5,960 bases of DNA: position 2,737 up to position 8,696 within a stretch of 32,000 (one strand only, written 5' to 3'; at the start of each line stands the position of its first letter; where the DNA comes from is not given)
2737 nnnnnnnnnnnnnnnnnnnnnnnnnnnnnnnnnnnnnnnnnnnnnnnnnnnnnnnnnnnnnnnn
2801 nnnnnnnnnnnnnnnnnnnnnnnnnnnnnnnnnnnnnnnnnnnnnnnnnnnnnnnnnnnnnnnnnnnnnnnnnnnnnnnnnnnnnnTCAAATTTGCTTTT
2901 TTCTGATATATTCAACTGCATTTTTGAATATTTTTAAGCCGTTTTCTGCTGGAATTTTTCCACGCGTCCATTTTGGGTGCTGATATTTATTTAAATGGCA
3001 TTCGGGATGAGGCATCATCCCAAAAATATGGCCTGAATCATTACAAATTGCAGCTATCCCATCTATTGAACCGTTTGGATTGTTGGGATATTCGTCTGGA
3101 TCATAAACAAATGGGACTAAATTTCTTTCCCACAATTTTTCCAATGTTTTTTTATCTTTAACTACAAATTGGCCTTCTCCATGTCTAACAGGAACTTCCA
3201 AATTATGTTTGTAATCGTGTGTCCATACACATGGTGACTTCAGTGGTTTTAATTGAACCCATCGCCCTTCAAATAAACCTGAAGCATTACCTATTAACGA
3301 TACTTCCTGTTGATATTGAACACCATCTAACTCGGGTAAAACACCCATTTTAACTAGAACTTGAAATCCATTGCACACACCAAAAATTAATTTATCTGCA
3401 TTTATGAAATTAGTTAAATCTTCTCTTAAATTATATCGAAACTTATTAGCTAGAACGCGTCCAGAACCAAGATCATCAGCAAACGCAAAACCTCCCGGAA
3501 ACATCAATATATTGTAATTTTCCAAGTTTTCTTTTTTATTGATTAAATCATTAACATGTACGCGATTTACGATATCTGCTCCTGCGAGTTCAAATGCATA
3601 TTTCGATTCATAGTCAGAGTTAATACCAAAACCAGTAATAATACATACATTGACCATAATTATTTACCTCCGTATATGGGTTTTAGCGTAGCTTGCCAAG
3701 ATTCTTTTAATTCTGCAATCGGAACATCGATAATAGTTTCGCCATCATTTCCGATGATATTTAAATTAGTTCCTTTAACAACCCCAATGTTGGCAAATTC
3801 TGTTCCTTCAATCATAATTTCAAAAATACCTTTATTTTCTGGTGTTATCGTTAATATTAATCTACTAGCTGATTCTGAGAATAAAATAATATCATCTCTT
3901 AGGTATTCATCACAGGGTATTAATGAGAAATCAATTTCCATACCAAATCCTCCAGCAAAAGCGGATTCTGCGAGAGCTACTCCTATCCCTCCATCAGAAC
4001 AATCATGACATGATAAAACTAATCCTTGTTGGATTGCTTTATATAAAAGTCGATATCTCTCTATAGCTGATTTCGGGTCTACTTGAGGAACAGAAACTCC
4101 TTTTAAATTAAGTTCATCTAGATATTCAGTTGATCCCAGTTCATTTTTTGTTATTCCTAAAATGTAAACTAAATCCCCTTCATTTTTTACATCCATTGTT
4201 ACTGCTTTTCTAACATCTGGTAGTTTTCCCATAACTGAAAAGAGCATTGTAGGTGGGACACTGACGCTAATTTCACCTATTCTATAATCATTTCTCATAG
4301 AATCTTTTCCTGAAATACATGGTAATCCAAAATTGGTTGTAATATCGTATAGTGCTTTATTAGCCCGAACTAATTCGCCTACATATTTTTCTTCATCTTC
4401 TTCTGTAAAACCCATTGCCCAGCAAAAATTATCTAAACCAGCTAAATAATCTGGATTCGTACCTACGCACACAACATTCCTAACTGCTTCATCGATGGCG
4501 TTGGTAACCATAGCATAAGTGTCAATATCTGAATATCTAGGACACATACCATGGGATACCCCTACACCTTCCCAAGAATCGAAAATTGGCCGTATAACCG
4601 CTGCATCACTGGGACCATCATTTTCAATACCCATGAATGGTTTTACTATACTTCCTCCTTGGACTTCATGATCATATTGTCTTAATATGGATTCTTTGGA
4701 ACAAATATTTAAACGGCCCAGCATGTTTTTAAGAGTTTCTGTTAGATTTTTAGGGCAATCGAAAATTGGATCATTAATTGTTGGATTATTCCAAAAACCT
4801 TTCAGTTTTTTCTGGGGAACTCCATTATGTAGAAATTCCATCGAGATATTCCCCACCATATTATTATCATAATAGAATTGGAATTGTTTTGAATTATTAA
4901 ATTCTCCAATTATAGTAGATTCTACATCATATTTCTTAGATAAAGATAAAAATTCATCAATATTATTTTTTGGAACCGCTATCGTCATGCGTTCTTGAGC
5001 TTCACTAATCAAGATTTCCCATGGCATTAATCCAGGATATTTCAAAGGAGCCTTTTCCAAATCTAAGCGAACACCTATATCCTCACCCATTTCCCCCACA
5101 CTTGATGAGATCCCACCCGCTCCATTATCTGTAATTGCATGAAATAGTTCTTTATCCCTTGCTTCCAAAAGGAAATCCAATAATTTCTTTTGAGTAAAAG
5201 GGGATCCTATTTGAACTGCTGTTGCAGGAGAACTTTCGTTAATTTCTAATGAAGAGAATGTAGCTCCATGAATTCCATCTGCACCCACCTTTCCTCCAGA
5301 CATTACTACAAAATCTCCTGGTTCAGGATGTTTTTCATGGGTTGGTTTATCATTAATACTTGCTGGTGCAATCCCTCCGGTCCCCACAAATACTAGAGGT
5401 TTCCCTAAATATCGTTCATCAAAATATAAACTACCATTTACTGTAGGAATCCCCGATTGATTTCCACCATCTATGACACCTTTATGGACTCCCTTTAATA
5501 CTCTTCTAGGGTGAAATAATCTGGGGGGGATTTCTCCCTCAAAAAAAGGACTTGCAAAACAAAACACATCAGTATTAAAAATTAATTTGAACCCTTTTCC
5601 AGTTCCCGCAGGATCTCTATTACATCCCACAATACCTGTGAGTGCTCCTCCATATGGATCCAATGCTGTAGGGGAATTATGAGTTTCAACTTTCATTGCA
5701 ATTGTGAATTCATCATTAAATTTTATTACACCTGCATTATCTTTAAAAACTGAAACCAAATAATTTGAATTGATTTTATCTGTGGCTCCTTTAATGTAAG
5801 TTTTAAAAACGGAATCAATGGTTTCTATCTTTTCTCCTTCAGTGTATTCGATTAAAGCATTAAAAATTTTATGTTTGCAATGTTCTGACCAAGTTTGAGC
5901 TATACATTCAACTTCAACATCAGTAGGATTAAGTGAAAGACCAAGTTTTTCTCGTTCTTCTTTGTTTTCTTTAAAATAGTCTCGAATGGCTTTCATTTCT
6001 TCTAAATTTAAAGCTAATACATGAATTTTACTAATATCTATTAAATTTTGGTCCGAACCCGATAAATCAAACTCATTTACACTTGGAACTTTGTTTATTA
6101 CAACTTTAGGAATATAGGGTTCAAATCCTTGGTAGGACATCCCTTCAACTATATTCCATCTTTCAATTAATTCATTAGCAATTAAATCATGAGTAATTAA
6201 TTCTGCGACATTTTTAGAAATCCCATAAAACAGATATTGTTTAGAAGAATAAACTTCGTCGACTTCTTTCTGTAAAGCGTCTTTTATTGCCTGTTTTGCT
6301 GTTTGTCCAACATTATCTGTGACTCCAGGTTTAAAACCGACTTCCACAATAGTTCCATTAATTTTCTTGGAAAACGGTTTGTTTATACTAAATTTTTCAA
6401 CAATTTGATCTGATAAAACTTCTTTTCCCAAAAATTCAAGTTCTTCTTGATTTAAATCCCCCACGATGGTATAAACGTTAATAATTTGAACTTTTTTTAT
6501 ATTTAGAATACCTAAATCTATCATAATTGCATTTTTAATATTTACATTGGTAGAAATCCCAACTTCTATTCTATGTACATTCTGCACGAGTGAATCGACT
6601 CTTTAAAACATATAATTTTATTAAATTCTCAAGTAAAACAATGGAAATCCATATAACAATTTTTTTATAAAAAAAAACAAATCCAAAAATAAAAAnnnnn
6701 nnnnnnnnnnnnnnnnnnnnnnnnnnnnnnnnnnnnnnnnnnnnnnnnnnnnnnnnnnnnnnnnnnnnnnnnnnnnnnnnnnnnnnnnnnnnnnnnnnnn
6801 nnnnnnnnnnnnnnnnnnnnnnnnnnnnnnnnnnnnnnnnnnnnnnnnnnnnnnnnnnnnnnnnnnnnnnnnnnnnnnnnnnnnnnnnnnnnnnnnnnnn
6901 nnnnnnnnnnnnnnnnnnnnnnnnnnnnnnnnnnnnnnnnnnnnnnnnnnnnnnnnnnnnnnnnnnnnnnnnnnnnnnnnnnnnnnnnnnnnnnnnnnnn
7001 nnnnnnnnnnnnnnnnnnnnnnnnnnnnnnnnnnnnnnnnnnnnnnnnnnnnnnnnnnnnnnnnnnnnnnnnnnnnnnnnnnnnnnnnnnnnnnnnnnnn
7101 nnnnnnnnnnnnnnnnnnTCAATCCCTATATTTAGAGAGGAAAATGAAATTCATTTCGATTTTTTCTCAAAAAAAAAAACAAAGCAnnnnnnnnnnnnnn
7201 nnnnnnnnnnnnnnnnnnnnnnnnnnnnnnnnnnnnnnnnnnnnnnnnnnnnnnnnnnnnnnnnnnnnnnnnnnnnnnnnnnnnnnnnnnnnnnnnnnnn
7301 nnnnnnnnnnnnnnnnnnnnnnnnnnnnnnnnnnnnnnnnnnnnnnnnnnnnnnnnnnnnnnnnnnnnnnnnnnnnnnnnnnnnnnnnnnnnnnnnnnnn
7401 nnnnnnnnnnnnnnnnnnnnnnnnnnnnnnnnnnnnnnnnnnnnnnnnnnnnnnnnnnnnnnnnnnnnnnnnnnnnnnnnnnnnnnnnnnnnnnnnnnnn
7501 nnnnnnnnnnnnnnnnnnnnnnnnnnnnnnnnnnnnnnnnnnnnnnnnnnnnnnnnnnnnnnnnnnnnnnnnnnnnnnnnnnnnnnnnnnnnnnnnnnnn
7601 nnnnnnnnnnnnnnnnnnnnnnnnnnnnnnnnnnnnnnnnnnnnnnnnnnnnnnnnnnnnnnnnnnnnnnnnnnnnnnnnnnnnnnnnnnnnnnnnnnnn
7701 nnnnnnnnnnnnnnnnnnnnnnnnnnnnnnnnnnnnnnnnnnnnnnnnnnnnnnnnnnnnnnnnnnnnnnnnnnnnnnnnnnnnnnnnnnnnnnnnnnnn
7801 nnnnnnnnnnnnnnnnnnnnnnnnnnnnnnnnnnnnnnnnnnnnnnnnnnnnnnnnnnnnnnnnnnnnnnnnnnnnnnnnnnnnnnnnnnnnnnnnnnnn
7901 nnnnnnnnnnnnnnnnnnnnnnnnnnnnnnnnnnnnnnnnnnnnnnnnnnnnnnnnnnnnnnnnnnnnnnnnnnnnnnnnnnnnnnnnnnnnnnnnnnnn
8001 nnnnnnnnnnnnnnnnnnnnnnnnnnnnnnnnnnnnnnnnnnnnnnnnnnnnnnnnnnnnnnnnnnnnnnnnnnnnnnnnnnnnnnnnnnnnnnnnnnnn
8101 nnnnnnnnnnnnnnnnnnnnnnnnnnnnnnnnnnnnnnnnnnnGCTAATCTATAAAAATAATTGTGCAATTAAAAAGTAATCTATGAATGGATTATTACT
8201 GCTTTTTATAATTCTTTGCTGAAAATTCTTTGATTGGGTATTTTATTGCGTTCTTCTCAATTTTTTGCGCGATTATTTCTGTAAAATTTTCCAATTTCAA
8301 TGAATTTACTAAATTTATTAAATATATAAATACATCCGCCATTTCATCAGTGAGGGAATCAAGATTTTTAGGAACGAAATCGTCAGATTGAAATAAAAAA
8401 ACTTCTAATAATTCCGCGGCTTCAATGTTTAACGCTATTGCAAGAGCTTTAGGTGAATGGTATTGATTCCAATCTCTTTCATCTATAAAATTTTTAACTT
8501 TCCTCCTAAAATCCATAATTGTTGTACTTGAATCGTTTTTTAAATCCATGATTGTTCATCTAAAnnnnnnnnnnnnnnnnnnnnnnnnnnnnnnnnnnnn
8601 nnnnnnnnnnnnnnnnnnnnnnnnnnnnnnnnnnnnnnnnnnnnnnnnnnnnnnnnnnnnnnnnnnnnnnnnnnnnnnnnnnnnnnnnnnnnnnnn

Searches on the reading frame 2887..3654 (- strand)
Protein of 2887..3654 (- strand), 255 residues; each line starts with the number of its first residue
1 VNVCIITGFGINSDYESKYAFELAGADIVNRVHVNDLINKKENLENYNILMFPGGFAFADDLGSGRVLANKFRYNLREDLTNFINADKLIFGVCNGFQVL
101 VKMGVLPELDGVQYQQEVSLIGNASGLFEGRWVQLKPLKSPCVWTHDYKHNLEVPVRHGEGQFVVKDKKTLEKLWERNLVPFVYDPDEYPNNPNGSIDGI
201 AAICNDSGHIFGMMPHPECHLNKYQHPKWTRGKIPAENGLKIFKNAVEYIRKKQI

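Call 66: search_protein_families(library=pfam, proteins=[window:2887-3654:-], max_evalue=0.001)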
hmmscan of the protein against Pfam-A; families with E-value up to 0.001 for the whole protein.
window:2887-3654:- (255 aa): 3 families
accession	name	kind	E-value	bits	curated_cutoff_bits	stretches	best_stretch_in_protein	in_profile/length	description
PF13507.12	GATase_5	-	1e-76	257.9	27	1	2-250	3-260/260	CobB/CobQ-like glutamine amidotransferase domain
PF07685.20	GATase_3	-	1.5e-05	25.1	27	1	37-103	29-91/196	CobB/CobQ-like glutamine amidotransferase domain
PF01965.30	DJ-1_PfpI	-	0.00037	20.8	26.6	1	41-107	56-114/165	DJ-1/PfpI family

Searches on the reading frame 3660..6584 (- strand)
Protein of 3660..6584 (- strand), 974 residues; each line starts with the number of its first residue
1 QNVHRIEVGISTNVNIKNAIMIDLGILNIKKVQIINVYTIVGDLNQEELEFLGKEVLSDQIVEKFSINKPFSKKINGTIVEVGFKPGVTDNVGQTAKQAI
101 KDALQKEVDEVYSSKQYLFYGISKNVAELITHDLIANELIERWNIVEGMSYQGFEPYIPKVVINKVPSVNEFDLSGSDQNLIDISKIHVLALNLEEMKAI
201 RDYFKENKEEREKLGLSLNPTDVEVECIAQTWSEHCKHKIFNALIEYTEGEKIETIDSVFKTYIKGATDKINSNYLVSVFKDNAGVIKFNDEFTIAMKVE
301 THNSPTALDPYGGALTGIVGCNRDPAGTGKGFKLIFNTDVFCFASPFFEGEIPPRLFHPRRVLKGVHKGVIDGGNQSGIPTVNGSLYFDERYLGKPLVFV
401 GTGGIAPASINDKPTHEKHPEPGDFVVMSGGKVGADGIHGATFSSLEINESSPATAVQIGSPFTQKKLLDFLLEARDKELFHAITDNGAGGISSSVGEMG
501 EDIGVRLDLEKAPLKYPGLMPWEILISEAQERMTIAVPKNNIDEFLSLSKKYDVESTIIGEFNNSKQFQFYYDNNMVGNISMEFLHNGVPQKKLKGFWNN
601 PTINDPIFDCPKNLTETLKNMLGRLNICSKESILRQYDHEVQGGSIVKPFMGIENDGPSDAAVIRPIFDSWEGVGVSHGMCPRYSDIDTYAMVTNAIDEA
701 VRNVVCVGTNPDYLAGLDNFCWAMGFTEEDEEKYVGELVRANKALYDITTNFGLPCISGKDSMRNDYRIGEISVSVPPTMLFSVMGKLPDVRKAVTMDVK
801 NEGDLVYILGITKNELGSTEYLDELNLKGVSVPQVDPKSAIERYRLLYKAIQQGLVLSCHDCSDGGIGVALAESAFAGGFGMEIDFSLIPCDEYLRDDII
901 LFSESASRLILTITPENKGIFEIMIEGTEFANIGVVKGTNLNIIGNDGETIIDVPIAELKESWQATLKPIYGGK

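Call 66: search_protein_families(library=pfam, proteins=[window:3660-6584:-], max_evalue=0.001)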
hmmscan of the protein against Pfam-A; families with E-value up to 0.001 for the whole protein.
window:3660-6584:- (974 aa): 4 families
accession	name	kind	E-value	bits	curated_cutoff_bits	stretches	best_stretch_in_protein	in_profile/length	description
PF02769.27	AIRS_C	-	6.6e-47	160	23.1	2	421-572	1-155/156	AIR synthase related protein, C-terminal domain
PF00586.29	AIRS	-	1.5e-19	70.9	24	1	282-405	2-111/112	AIR synthase related protein, N-terminal domain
PF18072.6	FGAR-AT_linker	-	1e-15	58.4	26.6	1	183-239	3-50/50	Formylglycinamide ribonucleotide amidotransferase linker domain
PF02700.19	PurS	-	0.00035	21.1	22.2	0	80-145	4-75/77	Phosphoribosylformylglycinamidine (FGAM) synthase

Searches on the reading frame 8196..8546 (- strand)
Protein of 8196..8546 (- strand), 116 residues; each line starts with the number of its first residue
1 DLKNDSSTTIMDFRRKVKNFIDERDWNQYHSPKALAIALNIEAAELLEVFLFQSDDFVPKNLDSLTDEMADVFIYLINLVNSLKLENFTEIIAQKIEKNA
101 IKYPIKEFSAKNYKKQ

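Call 66: search_protein_families(library=pfam, proteins=[window:8196-8546:-], max_evalue=0.001)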
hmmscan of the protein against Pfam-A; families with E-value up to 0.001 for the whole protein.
window:8196-8546:- (116 aa): 2 families
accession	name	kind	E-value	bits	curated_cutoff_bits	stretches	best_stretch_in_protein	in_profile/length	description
PF12643.12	MazG-like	-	1.6e-10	41.6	27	1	37-108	1-75/85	MazG-like family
PF08761.16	dUTPase_2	-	0.00085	20.1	22.9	1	15-103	10-102/162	dUTPase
